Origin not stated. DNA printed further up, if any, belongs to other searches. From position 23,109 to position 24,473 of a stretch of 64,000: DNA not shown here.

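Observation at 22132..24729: Orphan nucleotidyltransferase + HPr-kinase-like + PqqD/RRE triad with no RiPP maturase, exporter or precursor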

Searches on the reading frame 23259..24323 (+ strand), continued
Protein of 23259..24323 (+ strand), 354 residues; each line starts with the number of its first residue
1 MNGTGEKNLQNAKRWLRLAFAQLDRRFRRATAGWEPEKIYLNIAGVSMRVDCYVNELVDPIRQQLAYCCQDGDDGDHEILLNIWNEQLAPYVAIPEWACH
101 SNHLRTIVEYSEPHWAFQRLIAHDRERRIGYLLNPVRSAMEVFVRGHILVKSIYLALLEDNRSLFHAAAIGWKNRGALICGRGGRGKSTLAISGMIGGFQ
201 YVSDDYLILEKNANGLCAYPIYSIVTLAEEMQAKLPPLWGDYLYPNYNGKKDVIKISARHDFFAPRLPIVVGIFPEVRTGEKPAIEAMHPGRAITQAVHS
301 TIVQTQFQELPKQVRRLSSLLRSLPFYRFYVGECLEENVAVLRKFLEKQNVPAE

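Call 22: find_related_loci(query=A2, collection=genome_contigs, flank=10000)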
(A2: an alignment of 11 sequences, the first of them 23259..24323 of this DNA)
Query A2 (354 aa) in genome_contigs; peptide patterns used: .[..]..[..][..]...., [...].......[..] (x = any residue, [..] = any of these).
134 stretches matched a pattern; 126 encode a relative of the query (tblastn E <= 1e-3); the best 80 are kept; 80 distinct loci.
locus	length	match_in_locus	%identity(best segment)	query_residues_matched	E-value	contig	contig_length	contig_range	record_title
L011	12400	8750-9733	68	20-349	9e-147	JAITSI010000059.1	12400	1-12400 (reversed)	MAG: Puniceicoccales bacterium isolate Roe453_bin74 k119_3709332, whole genome shotgun sequence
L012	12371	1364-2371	35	20-347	2e-57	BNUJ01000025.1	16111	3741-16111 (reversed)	Deferribacterales bacterium MS499-41 DNA, sequence025, whole genome shotgun sequence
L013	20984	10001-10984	34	23-350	7e-56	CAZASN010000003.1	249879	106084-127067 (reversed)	MAG TPA_asm: uncultured Elusimicrobiaceae bacterium isolate binchicken_co273_101 genome assembly, contig: NODE_29_length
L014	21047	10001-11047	33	1-348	1e-55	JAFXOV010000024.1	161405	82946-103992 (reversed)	MAG: Elusimicrobia bacterium isolate RGIG6610 Sheep_Rumen-1__c445529, whole genome shotgun sequence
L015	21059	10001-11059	32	40-350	2e-51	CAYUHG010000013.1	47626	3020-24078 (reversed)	MAG TPA_asm: uncultured Rhizobium sp. isolate SRP219642_co8_395 genome assembly, contig: NODE_711_length_47626_cov_37.47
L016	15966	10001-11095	32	1-350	2e-50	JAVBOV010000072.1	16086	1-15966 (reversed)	MAG: Alphaproteobacteria bacterium isolate EPI_MAG_00118 c_000009935315, whole genome shotgun sequence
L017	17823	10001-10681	43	122-347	3e-50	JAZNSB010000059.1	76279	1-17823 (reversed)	MAG: Alphaproteobacteria bacterium isolate T1900044811_TS20190277.MAGScoT_cleanbin_000015 SGB_2787_k141_381239, whole ge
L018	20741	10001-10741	40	103-346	4e-50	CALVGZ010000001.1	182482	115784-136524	MAG: Candidatus Gastranaerophilales bacterium isolate BRZ_CV__bin70 genome assembly, contig: BRZ_CV__NODE_81_length_1824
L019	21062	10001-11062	31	11-346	1e-49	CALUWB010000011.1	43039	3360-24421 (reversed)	MAG: Candidatus Gastranaerophilales bacterium isolate BRZ_QK__bin75 genome assembly, contig: BRZ_QK__NODE_710_length_430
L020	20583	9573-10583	34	26-347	1e-49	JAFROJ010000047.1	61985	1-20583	MAG: Bacteroidales bacterium isolate RGIG2653 Goat_Omasum-2__c331570, whole genome shotgun sequence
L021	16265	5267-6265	32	40-346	1e-49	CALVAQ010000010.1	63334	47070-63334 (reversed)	MAG: Candidatus Gastranaerophilales bacterium isolate BRZ_RM__bin51 genome assembly, contig: BRZ_RM__NODE_455_length_633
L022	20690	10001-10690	41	122-350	2e-49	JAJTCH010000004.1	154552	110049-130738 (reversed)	MAG: Rickettsiaceae bacterium isolate C_No_T20_B_bin.69 scaffold_56, whole genome shotgun sequence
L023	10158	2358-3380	33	40-353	2e-48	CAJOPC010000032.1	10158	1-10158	uncultured Alphaproteobacteria bacterium isolate Rumen_Coassembly_mag_2400 genome assembly, contig: k87_17843190, whole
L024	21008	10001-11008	33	40-348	1e-47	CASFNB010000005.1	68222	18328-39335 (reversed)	uncultured proteobacterium isolate A1_L3_371371_idba_bin.16 genome assembly, contig: A1_L3_371371_idba_bin.16.fa_scaffol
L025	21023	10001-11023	32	40-350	7e-48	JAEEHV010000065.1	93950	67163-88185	MAG: Candidatus Gastranaerophilales bacterium isolate Tb.RUG.130 k141_8156488_flag=0_multi=26.9985_len=93950, whole geno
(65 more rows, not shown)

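Call 38: search_protein_families(library=pfam, alignment_id=A3, max_evalue=0.001)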
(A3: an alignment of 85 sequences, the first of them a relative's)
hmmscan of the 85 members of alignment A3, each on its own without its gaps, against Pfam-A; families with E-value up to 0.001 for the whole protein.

A. member 1, L018:13639-14355:+ (238 aa): 1 family
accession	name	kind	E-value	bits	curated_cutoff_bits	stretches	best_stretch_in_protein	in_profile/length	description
PF08795.16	DUF1796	-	2.9e-11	43.9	23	1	13-149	3-143/166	Putative papain-like cysteine peptidase (DUF1796)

B. families by the number of members that match (of 85 scanned): 67 families (the first 25 are shown)
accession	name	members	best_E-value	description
PF14393.11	DUF4422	18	7.3e-34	Domain of unknown function (DUF4422)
PF08795.16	DUF1796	5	3.7e-20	Putative papain-like cysteine peptidase (DUF1796)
PF00702.32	Hydrolase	5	5.9e-07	haloacid dehalogenase-like hydrolase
PF13419.12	HAD_2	4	2.7e-07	Haloacid dehalogenase-like hydrolase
PF04230.19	PS_pyruv_trans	3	1.3e-35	Polysaccharide pyruvyl transferase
PF00456.26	Transketolase_N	3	4.2e-25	Transketolase, thiamine diphosphate binding domain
PF00984.24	UDPG_MGDP_dh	3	4.1e-19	UDP-glucose/GDP-mannose dehydrogenase family, central domain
PF13578.12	Methyltransf_24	3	7.6e-15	Methyltransferase domain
PF01973.23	MptE-like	3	9e-15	6-hydroxymethylpterin diphosphokinase MptE-like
PF13292.11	DXP_synthase_N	3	1.9e-12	1-deoxy-D-xylulose-5-phosphate synthase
PF03721.20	UDPG_MGDP_dh_N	3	5.6e-10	UDP-glucose/GDP-mannose dehydrogenase family, NAD binding domain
PF02775.26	TPP_enzyme_C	3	8e-06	Thiamine pyrophosphate enzyme, C-terminal TPP binding domain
PF13242.12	Hydrolase_like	3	5.1e-05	HAD-hyrolase-like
PF16363.11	GDP_Man_Dehyd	2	3.2e-127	GDP-mannose 4,6 dehydratase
PF01370.27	Epimerase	2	3.8e-64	NAD dependent epimerase/dehydratase family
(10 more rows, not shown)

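Call 49: predict_structure(alignment_id=A5)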
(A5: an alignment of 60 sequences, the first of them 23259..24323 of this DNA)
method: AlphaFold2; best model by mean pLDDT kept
length: 354 residues; sequences in the alignment: 60
mean_pLDDT: 87.7   pTM: 0.87
mean pLDDT of the five models: 87.7, 86.8, 86.0, 85.9, 85.4
residues with pLDDT >= 90: 226; 70-90: 84; 50-70: 38; < 50: 6
segments of 3 or more residues with pLDDT < 50: 111-114
pLDDT, mean of each block of 10 residues (from residue 1): 68 85 92 97 96 94 95 86 83 59 56 58 91 82 76 90 96 97 90 97 97 96 93 81 88 94 97 96 97 96 80 92 97 96 94 54
secondary structure, 60 per line:
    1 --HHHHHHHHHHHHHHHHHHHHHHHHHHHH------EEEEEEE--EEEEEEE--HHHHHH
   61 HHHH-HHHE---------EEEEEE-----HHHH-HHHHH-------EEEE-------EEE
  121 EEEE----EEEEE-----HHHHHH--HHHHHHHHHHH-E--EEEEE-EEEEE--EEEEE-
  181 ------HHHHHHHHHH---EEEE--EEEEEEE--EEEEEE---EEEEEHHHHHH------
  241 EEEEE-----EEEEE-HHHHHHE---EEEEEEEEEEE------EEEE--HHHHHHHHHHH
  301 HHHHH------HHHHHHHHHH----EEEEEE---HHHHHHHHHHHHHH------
elements in order: H3-30 E37-43 E46-52 H55-64 E79-84 H90-93 H95-99 E107-110 E118-124 E129-133 H139-144 H147-157 E162-166 E168-172 E175-179 H187-196 E200-203 E206-212 E215-220 E224-228 H229-234 E241-245 E251-255 H257-262 E267-277 E284-287 H290-305 H312-321 E326-331 H335-348

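Call 54: fold_search(model_id=the predicted structure, library=pdb)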
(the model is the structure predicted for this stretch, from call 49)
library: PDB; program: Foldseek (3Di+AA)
matches with E <= 10: 510; with E <= 0.001: 121
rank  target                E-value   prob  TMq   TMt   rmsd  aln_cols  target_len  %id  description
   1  1ayl                  2.0e-10  1.00  0.49  0.35   7.1       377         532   12  PHOSPHOENOLPYRUVATE CARBOXYKINASE (released 1997-01-11)
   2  9a4u_A                3.4e-10  1.00  0.55  0.39   6.6       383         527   14  Integrative model of PCKA-QOX2 by crosslinking MS and deep learning (released 2024-09-18)
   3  6com                  3.4e-10  1.00  0.52  0.37   6.5       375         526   10  2.3A crystal structure of E. coli phosphoenolpyruvate carboxykinase mutant Asp269Asn (released 2018-04-04)
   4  1aq2                  3.6e-10  1.00  0.51  0.37   6.6       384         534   11  PHOSPHOENOLPYRUVATE CARBOXYKINASE (released 1998-10-14)
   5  6at3_A                4.8e-10  1.00  0.48  0.35   7.6       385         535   12  E. coli phosphoenolpyruvate carboxykinase Y207F mutant bound to thiosulfate and oxaloacetate (released 2018-08-29)
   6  6asm                  5.1e-10  1.00  0.54  0.38   6.7       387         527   12  E. coli phosphoenolpyruvate carboxykinase G209S K212C mutant bound to thiosulfate (released 2018-08-29)
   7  6at4_B                6.5e-10  1.00  0.48  0.34   7.5       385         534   12  E. coli phosphoenolpyruvate carboxykinase bound to thiosulfate (released 2018-08-29)
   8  6asn                  7.3e-10  1.00  0.52  0.37   7.3       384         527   13  E. coli phosphoenolpyruvate carboxykinase K212I F216V mutant bound to methanesulfonate (released 2018-08-29)
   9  1j3b_B                8.2e-10  1.00  0.53  0.38   7.6       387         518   13  Crystal structure of ATP-dependent phosphoenolpyruvate carboxykinase from Thermus thermophilus HB8 (released 2003-02-11)
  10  1xkv_B                1.0e-09  1.00  0.53  0.38   7.5       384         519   13  Crystal Structure Of ATP-Dependent Phosphoenolpyruvate Carboxykinase From Thermus thermophilus HB8 (released 2005-10-11)
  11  2pc9_D                1.1e-09  1.00  0.54  0.39   7.0       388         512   14  Crystal Structure Of ATP-Dependent Phosphoenolpyruvate Carboxykinase From Thermus thermophilus HB8 (released 2007-10-02)
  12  6asi                  1.6e-09  1.00  0.50  0.36   7.5       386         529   12  E. coli phosphoenolpyruvate carboxykinase G209S mutant bound to methanesulfonate (released 2018-08-29)
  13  2pc9_A                1.9e-09  1.00  0.53  0.39   7.4       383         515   13  Crystal Structure Of ATP-Dependent Phosphoenolpyruvate Carboxykinase From Thermus thermophilus HB8 (released 2007-10-02)
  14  2py7                  2.0e-09  1.00  0.53  0.38   6.5       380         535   11  Crystal structure of E. coli phosphoenolpyruvate carboxykinase mutant Lys213Ser complexed with ATP-Mg2+-Mn2+ (released 2008-04-22)
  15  2pc9_C                2.1e-09  1.00  0.54  0.40   6.5       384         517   13  Crystal Structure Of ATP-Dependent Phosphoenolpyruvate Carboxykinase From Thermus thermophilus HB8 (released 2007-10-02)
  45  3tqf_B                1.7e-06  1.00  0.30  0.64   7.0       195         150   16  Structure of the Hpr(Ser) kinase/phosphatase from Coxiella burnetii (released 2011-09-21)
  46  3tqf_A                1.8e-06  1.00  0.30  0.58   6.9       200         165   16  Structure of the Hpr(Ser) kinase/phosphatase from Coxiella burnetii (released 2011-09-21)
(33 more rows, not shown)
